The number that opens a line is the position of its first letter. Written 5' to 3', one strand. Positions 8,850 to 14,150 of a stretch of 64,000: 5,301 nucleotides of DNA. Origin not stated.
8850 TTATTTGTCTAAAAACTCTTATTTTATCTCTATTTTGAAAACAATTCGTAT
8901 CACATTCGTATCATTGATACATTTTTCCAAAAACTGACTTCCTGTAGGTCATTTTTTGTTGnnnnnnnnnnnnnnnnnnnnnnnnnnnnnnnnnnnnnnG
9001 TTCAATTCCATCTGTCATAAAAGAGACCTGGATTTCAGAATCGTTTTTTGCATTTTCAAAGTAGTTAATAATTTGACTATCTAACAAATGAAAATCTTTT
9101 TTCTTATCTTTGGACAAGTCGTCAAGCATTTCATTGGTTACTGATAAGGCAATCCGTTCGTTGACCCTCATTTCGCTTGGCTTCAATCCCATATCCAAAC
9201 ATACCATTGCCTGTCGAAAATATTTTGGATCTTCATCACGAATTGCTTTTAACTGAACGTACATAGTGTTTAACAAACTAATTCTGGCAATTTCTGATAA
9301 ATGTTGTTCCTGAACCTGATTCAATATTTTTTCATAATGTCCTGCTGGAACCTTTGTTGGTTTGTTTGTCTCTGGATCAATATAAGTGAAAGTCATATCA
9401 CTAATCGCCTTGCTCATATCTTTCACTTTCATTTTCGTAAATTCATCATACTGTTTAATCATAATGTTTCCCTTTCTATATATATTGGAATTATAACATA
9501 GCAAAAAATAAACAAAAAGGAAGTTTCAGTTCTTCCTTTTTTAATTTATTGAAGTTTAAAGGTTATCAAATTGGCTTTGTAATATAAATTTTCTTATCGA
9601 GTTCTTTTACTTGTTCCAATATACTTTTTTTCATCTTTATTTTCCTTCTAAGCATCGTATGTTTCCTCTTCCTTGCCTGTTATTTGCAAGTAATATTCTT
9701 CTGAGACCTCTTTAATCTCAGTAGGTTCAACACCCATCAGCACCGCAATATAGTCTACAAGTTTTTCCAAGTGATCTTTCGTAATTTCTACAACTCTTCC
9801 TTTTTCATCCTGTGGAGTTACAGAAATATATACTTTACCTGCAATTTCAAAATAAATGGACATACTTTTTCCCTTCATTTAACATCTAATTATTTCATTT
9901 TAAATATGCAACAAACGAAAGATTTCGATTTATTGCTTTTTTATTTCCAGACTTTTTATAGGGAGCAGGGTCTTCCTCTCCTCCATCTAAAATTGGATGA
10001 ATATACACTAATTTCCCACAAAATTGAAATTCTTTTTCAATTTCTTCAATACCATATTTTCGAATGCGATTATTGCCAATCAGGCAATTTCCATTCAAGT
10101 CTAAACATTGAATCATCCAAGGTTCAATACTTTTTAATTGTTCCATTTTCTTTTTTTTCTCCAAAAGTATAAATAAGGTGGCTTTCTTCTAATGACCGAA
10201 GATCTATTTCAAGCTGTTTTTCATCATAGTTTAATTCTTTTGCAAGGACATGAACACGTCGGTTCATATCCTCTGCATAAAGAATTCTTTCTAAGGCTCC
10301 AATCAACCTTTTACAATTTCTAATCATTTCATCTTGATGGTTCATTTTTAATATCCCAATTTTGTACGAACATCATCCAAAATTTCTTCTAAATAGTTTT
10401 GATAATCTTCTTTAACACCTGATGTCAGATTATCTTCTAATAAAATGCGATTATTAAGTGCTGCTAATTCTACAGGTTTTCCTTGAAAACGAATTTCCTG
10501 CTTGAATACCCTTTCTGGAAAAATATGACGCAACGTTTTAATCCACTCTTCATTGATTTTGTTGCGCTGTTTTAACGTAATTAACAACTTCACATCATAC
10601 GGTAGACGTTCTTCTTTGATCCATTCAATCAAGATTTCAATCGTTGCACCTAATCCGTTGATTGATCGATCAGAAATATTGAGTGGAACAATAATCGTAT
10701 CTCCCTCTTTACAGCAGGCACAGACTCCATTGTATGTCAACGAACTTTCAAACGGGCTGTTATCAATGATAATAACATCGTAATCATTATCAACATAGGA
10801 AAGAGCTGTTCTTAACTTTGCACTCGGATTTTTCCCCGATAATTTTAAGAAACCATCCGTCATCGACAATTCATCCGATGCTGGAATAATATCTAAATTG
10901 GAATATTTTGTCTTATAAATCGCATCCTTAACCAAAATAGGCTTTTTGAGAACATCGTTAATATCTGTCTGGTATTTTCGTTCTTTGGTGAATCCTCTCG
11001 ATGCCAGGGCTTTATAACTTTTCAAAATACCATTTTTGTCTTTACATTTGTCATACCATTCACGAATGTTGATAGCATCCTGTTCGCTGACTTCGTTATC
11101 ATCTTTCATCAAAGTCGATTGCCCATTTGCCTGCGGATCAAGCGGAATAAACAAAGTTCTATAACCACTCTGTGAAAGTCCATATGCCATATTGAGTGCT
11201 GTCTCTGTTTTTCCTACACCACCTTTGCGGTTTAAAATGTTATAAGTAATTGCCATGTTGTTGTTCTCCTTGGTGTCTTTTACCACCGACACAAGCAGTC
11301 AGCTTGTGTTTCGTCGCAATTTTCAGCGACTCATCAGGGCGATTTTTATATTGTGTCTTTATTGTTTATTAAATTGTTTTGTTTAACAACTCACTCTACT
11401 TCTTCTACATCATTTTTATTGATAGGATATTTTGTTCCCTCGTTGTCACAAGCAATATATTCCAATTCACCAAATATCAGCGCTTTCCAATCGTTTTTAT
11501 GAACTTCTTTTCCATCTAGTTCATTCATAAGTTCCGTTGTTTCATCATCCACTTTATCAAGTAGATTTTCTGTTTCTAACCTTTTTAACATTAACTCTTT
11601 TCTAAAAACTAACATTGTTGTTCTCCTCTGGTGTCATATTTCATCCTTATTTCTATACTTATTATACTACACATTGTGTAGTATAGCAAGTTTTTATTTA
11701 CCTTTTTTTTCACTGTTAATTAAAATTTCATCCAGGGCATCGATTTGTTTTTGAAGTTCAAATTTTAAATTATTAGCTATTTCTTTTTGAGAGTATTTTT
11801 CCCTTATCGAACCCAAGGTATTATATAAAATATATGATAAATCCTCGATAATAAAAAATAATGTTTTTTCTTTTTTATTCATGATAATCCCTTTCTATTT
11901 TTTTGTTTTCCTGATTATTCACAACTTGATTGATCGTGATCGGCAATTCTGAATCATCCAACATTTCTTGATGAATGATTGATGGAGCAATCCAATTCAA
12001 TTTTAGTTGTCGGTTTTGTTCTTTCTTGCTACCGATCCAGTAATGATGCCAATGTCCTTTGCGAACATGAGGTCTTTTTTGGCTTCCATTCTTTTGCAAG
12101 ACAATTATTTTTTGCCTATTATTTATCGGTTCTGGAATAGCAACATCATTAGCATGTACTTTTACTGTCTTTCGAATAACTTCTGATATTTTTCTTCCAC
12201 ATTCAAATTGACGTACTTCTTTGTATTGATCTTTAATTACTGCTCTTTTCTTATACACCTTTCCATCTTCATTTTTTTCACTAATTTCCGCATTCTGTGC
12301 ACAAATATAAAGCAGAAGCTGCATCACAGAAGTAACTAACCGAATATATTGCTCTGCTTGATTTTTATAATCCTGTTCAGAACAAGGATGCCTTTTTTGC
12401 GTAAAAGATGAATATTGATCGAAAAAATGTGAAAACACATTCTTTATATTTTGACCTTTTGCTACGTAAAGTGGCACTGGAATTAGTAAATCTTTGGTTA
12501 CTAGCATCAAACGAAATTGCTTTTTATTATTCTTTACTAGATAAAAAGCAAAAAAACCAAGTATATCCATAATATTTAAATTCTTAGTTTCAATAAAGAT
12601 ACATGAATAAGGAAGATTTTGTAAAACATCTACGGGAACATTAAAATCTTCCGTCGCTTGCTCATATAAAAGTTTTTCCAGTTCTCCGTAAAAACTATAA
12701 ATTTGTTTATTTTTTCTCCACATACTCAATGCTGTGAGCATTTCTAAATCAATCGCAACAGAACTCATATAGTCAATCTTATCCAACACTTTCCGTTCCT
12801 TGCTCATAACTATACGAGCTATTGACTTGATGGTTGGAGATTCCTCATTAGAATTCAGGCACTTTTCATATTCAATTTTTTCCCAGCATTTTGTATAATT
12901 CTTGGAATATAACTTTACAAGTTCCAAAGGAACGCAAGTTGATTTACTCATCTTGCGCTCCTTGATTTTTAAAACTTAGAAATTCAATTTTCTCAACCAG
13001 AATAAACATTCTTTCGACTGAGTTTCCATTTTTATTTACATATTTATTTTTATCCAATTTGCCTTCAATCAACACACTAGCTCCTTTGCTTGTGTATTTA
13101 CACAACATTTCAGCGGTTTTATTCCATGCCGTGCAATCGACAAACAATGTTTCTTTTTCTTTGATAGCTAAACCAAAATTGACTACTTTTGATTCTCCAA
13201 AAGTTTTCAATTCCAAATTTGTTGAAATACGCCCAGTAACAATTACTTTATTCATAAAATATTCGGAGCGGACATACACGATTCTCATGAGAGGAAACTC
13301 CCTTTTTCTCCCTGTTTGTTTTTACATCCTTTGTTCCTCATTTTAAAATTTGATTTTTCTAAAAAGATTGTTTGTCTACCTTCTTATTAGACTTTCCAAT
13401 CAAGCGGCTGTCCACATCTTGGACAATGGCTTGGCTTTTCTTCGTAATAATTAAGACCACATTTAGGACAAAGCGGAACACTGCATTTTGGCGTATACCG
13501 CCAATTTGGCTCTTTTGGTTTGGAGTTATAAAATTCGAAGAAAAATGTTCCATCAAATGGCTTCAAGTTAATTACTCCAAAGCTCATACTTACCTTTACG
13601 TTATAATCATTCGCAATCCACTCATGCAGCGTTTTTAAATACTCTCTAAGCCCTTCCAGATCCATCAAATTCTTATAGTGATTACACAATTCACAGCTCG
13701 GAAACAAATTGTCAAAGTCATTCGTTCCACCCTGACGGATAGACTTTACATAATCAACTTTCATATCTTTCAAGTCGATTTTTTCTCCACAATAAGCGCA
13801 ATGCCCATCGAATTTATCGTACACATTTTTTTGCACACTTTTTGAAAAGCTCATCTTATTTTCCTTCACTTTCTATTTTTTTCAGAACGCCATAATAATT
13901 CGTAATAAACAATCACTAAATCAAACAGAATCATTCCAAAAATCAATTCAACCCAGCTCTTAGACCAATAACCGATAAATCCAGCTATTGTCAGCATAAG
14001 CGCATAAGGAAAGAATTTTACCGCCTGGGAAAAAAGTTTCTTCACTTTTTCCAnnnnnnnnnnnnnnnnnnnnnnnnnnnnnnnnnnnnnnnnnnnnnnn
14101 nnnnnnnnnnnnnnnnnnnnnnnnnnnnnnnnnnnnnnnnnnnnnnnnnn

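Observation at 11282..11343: Complete type I hammerhead ribozyme motif between a small ORF and parA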

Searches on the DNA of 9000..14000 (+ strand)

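Call 10: search_dna_similar(query=window:9000-14000:+, collection=phages, mode=near)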
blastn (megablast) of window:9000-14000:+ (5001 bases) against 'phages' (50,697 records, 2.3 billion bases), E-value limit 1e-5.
No match.

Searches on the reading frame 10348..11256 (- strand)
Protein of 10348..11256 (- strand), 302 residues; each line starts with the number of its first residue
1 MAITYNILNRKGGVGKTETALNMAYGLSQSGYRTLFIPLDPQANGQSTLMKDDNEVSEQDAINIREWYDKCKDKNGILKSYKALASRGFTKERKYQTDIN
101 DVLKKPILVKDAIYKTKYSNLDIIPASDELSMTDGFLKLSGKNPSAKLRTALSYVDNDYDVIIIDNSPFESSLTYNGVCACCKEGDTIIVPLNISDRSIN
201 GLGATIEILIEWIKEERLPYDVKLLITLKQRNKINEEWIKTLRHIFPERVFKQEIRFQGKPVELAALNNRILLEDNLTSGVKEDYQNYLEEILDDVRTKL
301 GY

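Call 11: search_protein_families(library=pfam, proteins=[window:10348-11256:-], max_evalue=0.01)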
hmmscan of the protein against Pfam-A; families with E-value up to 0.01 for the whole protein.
window:10348-11256:- (302 aa): 6 families
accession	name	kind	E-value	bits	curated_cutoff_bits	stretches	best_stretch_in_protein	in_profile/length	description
PF13614.12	AAA_31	-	9.2e-32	110.8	27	1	7-210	6-165/177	AAA domain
PF01656.29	CbiA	-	7.8e-11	42.5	25.4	1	7-198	3-54/125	CobQ/CobB/MinD/ParA nucleotide binding domain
PF02374.21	ArsA_ATPase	-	4.4e-07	29.9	24.3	1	10-169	8-135/305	Anion-transporting ATPase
PF09140.17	MipZ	-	1.1e-05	25.3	20.7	0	9-64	7-62/262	ATPase MipZ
PF00142.24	Fer4_NifH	-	7.1e-05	22.8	25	1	11-71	8-68/271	4Fe-4S iron sulfur cluster binding proteins, NifH/frxC family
PF10609.15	ParA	-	0.00052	19.9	27.1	1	7-55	8-56/246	NUBPL iron-transfer P-loop NTPase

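Call 12: search_protein_families(library=phrogs, proteins=[window:10348-11256:-], max_evalue=0.01)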
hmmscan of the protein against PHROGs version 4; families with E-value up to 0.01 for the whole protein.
window:10348-11256:- (302 aa): 1 family
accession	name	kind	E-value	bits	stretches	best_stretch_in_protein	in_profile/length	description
phrog_164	-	DNA, RNA and nucleotide metabolism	9.8e-36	124.8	1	1-296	223-473/500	ParA-like partition protein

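Call 13: find_related_loci(query=window:10348-11256:-, collection=viral_contigs, flank=3000)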
Query window:10348-11256:- (302 aa) in viral_contigs; peptide patterns used: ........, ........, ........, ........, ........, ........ (x = any residue, [..] = any of these).
4 stretches matched a pattern, but none encodes a relative of the query by tblastn (E <= 1e-3).

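Call 15: find_homologous_proteins(query=window:10348-11256:-, max_evalue=1e-20)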
Query window:10348-11256:- (302 aa): 28 proteins with E <= 1e-20 among 3145 candidates.
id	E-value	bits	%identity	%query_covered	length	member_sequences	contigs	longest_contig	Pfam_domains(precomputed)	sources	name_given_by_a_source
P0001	1.3e-185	634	94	100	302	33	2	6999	PF01656.30,PF13614.13,PF02374.22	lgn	-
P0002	4.5e-151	520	97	80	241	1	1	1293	PF01656.30,PF13614.13,PF09140.18,PF02374.22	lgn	-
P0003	4.5e-148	510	74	99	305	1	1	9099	PF00142.25,PF01656.30,PF13614.13,PF02374.22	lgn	-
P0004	1.8e-147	508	74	100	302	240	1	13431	PF01656.30,PF13614.13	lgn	-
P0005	1.4e-138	479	70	99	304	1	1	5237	PF00142.25,PF01656.30,PF13614.13,PF02374.22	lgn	-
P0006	1.6e-131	456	94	73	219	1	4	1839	PF13614.13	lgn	-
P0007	1.1e-129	450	92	73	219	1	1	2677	PF13614.13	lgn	-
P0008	2.5e-122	426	75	82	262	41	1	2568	PF00142.25,PF01656.30,PF13614.13,PF02374.22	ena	-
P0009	2.8e-114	399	61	99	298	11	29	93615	PF00142.25,PF01656.30,PF13614.13,PF02374.22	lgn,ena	-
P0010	6.1e-112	392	58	99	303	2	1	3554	PF01656.30,PF13614.13,PF02374.22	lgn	-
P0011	3.5e-111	389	59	99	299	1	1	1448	PF00142.25,PF01656.30,PF13614.13,PF02374.22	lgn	-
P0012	5.9e-110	385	59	99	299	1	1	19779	PF00142.25,PF01656.30,PF13614.13,PF02374.22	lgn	-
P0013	8.9e-110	385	59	99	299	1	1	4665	PF00142.25,PF01656.30,PF13614.13,PF02374.22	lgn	-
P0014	1.0e-109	384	59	99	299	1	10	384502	PF00142.25,PF01656.30,PF13614.13,PF02374.22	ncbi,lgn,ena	-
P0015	1.5e-109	384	58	99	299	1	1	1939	PF00142.25,PF01656.30,PF13614.13,PF02374.22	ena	-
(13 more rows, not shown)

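Call 17: find_encoding_contigs(protein=P0001, flank=3000, max_places=3)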
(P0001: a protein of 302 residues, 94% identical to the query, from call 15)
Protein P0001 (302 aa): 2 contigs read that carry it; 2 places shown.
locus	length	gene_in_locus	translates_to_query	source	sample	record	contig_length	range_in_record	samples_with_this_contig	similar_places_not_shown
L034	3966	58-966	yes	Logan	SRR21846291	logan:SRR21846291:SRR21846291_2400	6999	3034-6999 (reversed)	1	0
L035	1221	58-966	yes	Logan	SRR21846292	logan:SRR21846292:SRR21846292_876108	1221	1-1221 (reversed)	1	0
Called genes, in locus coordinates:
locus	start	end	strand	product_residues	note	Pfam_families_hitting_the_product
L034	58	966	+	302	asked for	PF01656:CbiA, PF02374:ArsA_ATPase (weak), PF13614:AAA_31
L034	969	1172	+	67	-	-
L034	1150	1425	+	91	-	-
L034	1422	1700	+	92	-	-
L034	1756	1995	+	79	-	-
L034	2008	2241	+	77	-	-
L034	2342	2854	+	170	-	-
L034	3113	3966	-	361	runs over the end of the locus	PF14657:Arm-DNA-bind_4 (faint), PF14659:Phage_int_SAM_3 (weak), PF00589:Phage_integrase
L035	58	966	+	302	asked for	PF01656:CbiA, PF02374:ArsA_ATPase (weak), PF13614:AAA_31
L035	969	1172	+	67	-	-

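Call 18: find_encoding_contigs(protein=P0003, flank=3000, max_places=3)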
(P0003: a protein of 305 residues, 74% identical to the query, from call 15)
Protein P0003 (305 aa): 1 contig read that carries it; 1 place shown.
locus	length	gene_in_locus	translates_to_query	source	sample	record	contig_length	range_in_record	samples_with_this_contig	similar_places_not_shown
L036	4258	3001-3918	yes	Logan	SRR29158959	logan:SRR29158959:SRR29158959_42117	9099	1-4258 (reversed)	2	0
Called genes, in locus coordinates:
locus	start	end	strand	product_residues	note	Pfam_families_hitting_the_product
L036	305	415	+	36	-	-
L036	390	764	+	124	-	-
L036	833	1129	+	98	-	-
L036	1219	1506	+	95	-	-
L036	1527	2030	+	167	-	-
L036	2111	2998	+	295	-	-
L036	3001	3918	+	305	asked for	PF00142:Fer4_NifH (weak), PF01656:CbiA, PF02374:ArsA_ATPase (faint), PF13614:AAA_31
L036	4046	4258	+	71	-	?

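Call 19: find_encoding_contigs(protein=P0004, flank=3000, max_places=3)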
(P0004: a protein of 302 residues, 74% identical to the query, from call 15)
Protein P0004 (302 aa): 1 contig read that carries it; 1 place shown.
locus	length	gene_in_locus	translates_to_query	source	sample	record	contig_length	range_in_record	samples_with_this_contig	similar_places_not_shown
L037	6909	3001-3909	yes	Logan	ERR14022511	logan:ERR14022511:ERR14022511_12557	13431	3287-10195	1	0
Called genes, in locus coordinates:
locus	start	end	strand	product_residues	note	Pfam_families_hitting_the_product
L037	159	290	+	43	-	-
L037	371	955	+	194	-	-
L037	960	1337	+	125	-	PF02452:PemK_toxin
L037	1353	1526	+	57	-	-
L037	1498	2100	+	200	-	PF00929:RNase_T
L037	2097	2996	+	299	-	-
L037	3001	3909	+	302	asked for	PF01656:CbiA, PF13614:AAA_31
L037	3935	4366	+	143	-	-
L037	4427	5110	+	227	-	PF10979:DUF2786 (weak), PF23771:DUF7168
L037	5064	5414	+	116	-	-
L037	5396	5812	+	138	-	-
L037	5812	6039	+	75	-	-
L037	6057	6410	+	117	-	-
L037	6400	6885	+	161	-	PF00436:SSB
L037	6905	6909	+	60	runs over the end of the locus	-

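Call 20: find_encoding_contigs(protein=P0005, flank=3000, max_places=3)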
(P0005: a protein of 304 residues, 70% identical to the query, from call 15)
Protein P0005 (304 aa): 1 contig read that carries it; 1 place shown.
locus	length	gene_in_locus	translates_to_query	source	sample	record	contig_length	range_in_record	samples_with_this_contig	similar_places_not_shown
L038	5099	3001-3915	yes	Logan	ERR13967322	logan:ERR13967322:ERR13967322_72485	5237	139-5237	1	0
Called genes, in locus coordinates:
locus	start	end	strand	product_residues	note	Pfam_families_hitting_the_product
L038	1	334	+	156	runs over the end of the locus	?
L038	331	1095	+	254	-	PF04203:Sortase (weak)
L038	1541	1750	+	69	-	-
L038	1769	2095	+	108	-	-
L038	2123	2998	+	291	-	-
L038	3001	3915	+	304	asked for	PF00142:Fer4_NifH (faint), PF01656:CbiA, PF02374:ArsA_ATPase (weak), PF13614:AAA_31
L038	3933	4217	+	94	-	-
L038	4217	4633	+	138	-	-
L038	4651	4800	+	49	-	-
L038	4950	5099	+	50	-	?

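Call 25: find_encoding_contigs(protein=P0009, flank=3000, max_places=6)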
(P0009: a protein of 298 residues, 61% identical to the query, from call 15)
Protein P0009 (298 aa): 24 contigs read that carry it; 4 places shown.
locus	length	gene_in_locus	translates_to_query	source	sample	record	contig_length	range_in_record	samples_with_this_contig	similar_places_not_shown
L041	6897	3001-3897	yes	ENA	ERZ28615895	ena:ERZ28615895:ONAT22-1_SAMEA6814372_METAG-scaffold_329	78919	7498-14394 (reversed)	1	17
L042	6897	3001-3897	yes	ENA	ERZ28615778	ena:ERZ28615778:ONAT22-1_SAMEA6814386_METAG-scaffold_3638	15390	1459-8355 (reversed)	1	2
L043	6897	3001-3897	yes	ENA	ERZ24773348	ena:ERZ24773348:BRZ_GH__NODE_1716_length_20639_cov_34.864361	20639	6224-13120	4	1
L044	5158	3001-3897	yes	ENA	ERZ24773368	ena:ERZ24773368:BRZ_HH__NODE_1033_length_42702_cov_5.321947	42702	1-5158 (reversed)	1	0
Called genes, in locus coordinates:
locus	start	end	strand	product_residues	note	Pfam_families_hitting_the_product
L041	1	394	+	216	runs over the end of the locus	-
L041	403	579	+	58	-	-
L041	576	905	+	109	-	-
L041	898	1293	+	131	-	-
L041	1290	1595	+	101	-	-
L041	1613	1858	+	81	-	-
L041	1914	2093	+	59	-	-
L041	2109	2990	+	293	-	-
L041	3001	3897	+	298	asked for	PF00142:Fer4_NifH (weak), PF01656:CbiA, PF02374:ArsA_ATPase (weak), PF13614:AAA_31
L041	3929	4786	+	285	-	PF19481:DUF6017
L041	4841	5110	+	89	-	-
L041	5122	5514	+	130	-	-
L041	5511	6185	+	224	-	-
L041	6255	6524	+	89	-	-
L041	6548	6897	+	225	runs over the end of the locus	-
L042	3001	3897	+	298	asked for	PF00142:Fer4_NifH (weak), PF01656:CbiA, PF02374:ArsA_ATPase (weak), PF13614:AAA_31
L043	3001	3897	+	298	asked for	PF00142:Fer4_NifH (weak), PF01656:CbiA, PF02374:ArsA_ATPase (weak), PF13614:AAA_31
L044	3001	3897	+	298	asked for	PF00142:Fer4_NifH (weak), PF01656:CbiA, PF02374:ArsA_ATPase (weak), PF13614:AAA_31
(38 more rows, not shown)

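Call 26: find_encoding_contigs(protein=P0014, flank=3000, max_places=4)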
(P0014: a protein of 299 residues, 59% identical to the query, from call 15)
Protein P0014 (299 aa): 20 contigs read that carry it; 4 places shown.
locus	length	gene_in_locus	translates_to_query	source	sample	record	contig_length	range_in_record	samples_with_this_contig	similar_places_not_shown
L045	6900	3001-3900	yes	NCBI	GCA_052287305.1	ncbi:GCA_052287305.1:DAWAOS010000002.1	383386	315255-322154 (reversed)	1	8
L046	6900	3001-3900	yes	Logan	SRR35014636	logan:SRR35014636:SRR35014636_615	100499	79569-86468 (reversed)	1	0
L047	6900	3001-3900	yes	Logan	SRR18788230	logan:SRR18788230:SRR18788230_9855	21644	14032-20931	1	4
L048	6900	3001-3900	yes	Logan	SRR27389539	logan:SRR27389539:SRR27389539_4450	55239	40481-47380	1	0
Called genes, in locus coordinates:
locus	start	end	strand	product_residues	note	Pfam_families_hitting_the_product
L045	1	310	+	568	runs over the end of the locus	PF03432:Relaxase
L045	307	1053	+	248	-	-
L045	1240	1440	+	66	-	-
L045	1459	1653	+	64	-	-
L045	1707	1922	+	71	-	-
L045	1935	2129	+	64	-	-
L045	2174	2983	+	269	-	-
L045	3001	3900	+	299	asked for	PF00142:Fer4_NifH (weak), PF01656:CbiA, PF02374:ArsA_ATPase (weak), PF13614:AAA_31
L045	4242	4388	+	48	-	-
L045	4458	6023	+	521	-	PF00239:Resolvase, PF07508:Recombinase, PF13408:Zn_ribbon_recom, PF14287:DUF4368 (weak)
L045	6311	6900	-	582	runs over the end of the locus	PF00909:Ammonium_transp, PF00543:P-II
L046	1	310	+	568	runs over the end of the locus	PF03432:Relaxase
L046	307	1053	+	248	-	-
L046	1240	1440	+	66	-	-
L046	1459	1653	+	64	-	-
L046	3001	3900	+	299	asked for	PF00142:Fer4_NifH (weak), PF01656:CbiA, PF02374:ArsA_ATPase (weak), PF13614:AAA_31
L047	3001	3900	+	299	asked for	PF00142:Fer4_NifH (weak), PF01656:CbiA, PF02374:ArsA_ATPase (weak), PF13614:AAA_31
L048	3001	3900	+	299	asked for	PF00142:Fer4_NifH (weak), PF01656:CbiA, PF02374:ArsA_ATPase (weak), PF13614:AAA_31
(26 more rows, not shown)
